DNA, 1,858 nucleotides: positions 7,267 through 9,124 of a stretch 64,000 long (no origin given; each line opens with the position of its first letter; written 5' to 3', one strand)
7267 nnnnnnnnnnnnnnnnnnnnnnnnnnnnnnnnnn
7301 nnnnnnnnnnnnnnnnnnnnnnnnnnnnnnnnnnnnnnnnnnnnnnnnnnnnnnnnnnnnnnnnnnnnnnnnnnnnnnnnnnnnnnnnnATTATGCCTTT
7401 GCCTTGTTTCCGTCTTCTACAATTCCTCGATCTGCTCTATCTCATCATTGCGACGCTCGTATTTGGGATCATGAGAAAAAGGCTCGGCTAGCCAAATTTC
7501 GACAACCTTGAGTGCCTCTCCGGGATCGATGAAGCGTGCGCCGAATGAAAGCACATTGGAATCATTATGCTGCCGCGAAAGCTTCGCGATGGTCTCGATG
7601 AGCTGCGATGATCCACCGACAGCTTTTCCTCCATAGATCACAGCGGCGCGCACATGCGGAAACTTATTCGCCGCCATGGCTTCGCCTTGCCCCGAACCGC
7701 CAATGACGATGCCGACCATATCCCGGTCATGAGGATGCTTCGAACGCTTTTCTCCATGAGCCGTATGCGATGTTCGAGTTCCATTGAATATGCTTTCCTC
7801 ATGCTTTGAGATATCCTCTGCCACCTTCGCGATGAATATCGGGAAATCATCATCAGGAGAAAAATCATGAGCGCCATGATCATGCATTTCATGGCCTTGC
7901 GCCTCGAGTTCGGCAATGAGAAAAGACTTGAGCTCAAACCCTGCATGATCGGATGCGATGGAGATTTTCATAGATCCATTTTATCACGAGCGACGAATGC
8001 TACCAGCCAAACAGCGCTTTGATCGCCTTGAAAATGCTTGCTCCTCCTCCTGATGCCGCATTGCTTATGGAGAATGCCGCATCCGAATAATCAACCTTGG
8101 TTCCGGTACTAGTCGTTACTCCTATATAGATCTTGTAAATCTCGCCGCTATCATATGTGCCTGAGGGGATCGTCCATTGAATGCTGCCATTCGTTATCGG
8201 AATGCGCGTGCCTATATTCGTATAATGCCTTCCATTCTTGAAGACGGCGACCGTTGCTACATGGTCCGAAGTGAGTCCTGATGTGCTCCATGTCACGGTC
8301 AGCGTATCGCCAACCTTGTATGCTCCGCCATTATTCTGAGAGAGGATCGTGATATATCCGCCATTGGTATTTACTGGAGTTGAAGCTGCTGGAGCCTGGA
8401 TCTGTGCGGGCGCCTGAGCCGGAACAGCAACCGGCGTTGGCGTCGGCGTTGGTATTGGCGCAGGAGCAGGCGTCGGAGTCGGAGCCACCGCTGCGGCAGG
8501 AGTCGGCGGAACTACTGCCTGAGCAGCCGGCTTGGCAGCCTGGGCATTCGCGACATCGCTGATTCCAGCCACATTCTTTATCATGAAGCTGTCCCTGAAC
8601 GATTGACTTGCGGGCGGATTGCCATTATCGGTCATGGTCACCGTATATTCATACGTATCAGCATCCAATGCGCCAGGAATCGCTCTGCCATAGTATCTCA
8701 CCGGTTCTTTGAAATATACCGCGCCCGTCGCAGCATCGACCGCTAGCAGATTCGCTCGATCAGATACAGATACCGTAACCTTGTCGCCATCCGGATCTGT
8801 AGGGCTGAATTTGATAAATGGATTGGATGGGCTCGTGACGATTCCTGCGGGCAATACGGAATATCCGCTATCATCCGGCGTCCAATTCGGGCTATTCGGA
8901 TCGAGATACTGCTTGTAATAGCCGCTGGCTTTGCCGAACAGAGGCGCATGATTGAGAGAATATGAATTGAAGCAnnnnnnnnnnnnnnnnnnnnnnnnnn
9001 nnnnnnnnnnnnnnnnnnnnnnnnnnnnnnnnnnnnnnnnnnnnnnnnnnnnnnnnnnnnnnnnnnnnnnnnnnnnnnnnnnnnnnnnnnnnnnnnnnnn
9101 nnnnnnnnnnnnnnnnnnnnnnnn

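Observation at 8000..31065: Three secreted proteins use peptidoglycan-binding (PG_binding_1-like) domains as anchors; the largest is a giant NHL/GLUG/Ig-domain protein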

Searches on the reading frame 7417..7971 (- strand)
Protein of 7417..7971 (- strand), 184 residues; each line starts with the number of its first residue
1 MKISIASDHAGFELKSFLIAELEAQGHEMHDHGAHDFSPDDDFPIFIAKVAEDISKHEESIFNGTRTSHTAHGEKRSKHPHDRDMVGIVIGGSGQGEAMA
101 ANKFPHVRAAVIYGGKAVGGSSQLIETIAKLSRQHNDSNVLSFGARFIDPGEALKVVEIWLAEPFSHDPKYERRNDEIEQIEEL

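Call 10: search_protein_families(library=pfam, proteins=[window:7417-7971:-], max_evalue=0.001)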
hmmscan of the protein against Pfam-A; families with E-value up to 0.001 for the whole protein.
window:7417-7971:- (184 aa): 1 family
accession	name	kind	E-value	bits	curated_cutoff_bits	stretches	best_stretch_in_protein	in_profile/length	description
PF02502.23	LacAB_rpiB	-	4.6e-35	121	24.7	2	85-178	57-138/138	Ribose/Galactose Isomerase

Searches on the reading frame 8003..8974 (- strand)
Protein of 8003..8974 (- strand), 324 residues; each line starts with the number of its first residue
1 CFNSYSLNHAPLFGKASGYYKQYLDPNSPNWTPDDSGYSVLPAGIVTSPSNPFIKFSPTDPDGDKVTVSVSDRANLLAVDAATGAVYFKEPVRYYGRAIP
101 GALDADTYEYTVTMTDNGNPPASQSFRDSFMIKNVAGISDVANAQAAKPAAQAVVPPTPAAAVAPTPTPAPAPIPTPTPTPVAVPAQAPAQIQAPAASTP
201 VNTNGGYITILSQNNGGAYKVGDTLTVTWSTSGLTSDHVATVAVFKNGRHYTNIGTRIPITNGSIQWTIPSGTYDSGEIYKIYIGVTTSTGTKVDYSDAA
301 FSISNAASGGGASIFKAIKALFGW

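Call 32: search_protein_families(library=pfam, max_evalue=1, proteins=[window:8003-8974:-])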
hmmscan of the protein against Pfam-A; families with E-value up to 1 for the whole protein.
seq(324 aa): 3 families
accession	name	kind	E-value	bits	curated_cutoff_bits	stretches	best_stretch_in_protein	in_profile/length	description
PF10342.15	Kre9_KNH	-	0.0016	19.6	24.6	1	216-298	5-90/94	Kre9/KNH-like N-terminal Ig-like domain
PF23843.2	DUF7210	-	0.08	12.9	27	0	215-228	12-25/38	Domain of unknown function (DUF7210)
PF00028.23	Cadherin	-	0.18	12.7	28.8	0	57-124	19-84/93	Cadherin domain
